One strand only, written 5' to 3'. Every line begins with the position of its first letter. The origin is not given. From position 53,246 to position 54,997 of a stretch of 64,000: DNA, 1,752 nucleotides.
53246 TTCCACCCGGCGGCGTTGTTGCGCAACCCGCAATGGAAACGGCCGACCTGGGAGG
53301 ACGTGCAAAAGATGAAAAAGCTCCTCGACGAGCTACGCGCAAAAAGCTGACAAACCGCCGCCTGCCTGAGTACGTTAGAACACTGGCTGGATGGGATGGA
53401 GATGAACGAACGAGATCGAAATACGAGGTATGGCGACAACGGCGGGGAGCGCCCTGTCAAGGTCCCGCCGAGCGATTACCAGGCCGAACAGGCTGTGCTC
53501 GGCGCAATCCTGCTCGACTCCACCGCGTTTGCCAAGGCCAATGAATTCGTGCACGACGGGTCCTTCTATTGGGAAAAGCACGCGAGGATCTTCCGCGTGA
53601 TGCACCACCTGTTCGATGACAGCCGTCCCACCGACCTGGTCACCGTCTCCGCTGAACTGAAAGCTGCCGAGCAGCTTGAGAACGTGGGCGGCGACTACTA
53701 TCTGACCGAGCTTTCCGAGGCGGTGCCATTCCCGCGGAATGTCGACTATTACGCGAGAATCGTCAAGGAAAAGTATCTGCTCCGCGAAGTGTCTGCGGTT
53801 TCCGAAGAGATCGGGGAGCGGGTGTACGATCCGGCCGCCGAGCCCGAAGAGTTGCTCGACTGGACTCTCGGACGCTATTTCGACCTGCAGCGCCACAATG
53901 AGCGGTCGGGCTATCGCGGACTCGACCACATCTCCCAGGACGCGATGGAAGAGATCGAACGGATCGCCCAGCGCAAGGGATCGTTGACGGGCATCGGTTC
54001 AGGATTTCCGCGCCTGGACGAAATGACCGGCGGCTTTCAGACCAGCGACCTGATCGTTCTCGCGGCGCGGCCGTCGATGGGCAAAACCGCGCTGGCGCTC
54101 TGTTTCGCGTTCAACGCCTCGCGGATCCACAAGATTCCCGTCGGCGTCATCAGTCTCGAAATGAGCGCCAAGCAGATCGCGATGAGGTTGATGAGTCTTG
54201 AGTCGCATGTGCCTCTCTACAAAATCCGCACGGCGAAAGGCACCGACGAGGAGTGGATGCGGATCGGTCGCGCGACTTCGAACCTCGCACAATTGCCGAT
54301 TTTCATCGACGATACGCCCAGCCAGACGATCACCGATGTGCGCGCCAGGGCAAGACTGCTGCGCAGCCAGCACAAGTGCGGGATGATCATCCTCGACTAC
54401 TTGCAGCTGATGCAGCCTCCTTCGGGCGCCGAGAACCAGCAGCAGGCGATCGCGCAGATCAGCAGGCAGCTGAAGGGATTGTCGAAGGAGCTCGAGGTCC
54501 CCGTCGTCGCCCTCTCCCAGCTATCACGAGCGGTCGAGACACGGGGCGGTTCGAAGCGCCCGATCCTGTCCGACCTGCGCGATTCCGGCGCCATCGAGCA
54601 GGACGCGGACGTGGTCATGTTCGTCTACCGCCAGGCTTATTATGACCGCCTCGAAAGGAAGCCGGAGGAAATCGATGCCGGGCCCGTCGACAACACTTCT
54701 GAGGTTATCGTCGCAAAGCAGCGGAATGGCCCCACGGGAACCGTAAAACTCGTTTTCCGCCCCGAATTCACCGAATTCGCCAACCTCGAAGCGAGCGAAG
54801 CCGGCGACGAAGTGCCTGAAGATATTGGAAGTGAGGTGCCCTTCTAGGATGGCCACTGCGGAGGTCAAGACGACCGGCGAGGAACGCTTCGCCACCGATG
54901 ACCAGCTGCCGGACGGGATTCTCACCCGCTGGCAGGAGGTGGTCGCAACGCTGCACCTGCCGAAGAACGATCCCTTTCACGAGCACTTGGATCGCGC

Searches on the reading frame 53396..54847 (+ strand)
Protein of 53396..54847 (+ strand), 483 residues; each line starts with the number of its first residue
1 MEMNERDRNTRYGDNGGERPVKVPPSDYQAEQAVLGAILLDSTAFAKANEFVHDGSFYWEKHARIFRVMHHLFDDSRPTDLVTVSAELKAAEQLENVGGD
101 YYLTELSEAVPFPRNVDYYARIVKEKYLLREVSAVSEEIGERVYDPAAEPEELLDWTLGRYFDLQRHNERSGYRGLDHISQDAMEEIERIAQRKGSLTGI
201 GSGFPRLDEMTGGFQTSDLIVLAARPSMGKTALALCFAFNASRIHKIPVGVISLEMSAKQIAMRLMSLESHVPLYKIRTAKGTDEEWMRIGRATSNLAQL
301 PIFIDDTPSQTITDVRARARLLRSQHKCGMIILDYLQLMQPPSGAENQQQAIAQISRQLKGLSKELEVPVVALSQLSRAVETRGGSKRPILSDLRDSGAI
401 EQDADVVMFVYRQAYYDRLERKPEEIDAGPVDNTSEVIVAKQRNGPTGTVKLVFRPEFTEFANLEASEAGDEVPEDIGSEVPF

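Call 59: find_homologous_proteins(query=window:53396-54847:+, max_evalue=1e-50)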
Query window:53396-54847:+ (483 aa): 7989 proteins with E <= 1e-50 among 8000 candidates; the best 120 are listed.
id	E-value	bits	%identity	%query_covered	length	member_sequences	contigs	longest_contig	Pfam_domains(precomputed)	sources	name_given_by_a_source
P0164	0.0e+0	1072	100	100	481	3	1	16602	PF03796.22,PF00772.27,PF13481.13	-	-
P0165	7.5e-278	940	86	100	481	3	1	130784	PF03796.22,PF00772.27,PF13481.13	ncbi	ncbi:MAG: replicative DNA helicase [bacterium]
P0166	1.3e-254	863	79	100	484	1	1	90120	PF06745.20,PF03796.22,PF00772.27,PF13481.13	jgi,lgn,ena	-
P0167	7.8e-245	831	76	100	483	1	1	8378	PF06745.20,PF03796.22,PF00772.27,PF13481.13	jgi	jgi:replicative DNA helicase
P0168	2.2e-226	770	71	100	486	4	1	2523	PF06745.20,PF03796.22,PF00772.27,PF13481.13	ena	-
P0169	2.3e-220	750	70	99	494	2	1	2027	PF06745.20,PF03796.22,PF00772.27,PF13481.13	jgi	-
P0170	4.4e-216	736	67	100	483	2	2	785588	PF06745.20,PF03796.22,PF00772.27,PF13481.13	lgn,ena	-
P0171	8.3e-216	735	69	98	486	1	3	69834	PF06745.20,PF03796.22,PF00772.27,PF13481.13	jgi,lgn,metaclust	metaclust:\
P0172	1.0e-206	705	69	92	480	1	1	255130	PF06745.20,PF03796.22,PF00772.27,PF13481.13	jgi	jgi:replicative DNA helicase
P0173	1.6e-198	678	65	100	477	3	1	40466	PF06745.20,PF03796.22,PF00772.27,PF13481.13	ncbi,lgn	-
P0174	2.6e-196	671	67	97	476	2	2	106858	PF06745.20,PF03796.22,PF00772.27,PF13481.13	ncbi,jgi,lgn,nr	ncbi:MAG TPA: replicative DNA helicase [Bacteroidetes bacterium]|nr:replicative DNA helicase [Bacter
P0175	3.7e-183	628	60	100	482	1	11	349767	PF06745.20,PF03796.22,PF00772.27,PF13481.13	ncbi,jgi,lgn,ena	-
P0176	4.0e-181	621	59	100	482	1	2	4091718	PF03796.22,PF00772.27,PF13481.13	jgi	jgi:replicative DNA helicase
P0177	3.7e-180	618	59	100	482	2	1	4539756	PF06745.20,PF03796.22,PF00772.27,PF13481.13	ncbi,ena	-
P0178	6.4e-180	617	59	98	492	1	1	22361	PF06745.20,PF03796.22,PF00772.27,PF13481.13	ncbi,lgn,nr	ncbi:MAG: Replicative DNA helicase [Calditrichaeota bacterium]|nr:Replicative DNA helicase [Calditri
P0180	8.1e-179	613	60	95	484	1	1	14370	PF03796.22,PF00772.27,PF13481.13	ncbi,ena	-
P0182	3.1e-175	602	61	95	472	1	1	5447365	PF03796.22,PF00772.27,PF13481.13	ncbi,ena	-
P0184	3.6e-174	598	60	96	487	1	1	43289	PF06745.20,PF03796.22,PF00772.27,PF13481.13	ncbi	-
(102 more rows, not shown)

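Call 63: list_cluster_members(proteins=[P0165, P0166, P0170, P0173, P0174, P0175, P0177, P0180, P0182, P0184])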
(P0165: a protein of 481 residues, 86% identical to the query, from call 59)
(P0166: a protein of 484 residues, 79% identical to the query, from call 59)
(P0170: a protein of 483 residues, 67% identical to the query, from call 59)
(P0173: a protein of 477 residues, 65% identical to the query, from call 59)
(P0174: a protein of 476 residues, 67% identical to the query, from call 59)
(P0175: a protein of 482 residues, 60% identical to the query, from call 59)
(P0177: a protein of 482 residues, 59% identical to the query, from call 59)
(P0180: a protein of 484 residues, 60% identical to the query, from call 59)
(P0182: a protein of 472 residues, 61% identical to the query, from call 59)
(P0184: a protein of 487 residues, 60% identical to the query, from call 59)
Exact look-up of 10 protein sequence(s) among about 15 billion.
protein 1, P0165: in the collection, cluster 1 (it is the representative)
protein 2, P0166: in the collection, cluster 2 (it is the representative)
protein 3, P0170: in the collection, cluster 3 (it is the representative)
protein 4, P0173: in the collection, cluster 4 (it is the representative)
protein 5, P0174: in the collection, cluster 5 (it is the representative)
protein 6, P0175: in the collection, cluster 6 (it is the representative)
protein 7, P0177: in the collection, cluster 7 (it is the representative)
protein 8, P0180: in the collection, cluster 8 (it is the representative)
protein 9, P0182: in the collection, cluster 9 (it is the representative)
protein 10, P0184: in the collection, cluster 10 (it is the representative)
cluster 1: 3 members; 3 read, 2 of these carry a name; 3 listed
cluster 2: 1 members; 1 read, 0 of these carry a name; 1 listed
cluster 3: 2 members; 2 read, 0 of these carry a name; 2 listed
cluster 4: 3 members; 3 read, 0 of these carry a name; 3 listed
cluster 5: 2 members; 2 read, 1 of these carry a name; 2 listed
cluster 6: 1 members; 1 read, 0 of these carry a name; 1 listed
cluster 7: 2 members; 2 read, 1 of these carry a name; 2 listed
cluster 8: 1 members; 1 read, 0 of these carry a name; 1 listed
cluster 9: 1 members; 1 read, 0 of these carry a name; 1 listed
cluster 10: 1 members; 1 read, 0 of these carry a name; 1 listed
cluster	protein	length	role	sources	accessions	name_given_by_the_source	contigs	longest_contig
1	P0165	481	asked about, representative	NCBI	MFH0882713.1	MAG: replicative DNA helicase [bacterium]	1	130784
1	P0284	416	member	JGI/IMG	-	replicative DNA helicase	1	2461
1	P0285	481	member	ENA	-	-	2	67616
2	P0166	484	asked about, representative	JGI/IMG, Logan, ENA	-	-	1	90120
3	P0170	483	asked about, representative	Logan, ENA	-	-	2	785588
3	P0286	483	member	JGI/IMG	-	-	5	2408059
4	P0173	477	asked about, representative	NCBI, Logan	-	-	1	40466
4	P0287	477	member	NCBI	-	-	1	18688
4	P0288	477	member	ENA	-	-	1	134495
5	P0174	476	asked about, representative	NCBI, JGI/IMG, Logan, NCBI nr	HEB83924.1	MAG TPA: replicative DNA helicase [Bacteroidetes bacterium] | replicative DNA helicase [Bacteroidota bacterium]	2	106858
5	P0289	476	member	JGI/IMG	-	-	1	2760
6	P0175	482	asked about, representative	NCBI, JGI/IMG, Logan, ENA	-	-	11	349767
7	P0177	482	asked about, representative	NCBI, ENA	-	-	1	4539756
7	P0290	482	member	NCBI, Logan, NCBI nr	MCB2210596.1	replicative DNA helicase [bacterium]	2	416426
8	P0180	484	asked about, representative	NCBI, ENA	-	-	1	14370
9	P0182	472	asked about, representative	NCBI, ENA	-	-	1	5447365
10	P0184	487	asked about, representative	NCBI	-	-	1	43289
